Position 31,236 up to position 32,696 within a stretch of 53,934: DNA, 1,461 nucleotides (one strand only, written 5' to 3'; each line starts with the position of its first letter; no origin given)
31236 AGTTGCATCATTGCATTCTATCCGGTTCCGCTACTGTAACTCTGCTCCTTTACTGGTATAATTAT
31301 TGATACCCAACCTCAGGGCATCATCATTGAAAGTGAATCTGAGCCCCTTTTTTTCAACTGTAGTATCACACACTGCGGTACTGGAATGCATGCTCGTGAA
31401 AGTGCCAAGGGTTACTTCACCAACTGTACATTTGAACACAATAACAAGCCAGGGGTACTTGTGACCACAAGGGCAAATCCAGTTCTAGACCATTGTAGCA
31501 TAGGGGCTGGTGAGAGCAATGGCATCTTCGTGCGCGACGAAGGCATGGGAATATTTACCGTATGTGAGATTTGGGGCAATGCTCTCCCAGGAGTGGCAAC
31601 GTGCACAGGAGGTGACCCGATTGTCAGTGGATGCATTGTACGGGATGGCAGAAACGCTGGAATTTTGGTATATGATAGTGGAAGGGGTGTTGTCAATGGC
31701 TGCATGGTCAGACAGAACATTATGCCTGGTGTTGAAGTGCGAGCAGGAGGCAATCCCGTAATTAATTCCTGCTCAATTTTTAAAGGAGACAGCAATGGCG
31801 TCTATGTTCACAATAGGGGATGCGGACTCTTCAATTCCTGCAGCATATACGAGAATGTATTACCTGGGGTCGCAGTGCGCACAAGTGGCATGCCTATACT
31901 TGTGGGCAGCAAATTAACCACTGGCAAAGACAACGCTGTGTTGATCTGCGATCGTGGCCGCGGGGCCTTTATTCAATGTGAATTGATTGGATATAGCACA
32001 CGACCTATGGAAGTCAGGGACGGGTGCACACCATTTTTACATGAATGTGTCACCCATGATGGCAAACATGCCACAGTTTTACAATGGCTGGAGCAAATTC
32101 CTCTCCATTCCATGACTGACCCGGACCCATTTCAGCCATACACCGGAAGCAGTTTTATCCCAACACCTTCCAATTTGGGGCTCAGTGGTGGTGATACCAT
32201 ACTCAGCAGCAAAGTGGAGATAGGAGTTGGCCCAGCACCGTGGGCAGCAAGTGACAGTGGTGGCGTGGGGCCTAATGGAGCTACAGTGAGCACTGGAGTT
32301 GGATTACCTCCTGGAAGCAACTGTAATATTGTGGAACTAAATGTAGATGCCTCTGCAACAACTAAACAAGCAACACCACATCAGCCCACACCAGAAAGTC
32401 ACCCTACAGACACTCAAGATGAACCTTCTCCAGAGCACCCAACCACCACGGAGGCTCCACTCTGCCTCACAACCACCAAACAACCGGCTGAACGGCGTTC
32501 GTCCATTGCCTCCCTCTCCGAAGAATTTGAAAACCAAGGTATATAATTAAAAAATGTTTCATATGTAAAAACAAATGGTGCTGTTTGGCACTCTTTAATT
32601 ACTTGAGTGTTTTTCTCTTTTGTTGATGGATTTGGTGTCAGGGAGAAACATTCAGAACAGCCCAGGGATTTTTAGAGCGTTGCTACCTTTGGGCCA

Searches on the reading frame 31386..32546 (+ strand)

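Call 62: search_protein_families(library=pfam, proteins=[window:31386-32546:+], max_evalue=0.001)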
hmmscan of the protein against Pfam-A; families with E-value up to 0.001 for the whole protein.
window:31386-32546:+ (386 aa): 2 families
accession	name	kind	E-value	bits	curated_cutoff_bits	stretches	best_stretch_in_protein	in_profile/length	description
PF13229.12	Beta_helix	-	6.7e-28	97.7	25.9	2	3-122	28-148/158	Right handed beta helix region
PF05048.19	NosD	-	4.7e-06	26.6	23.6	0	77-163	70-154/212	Periplasmic copper-binding protein (NosD)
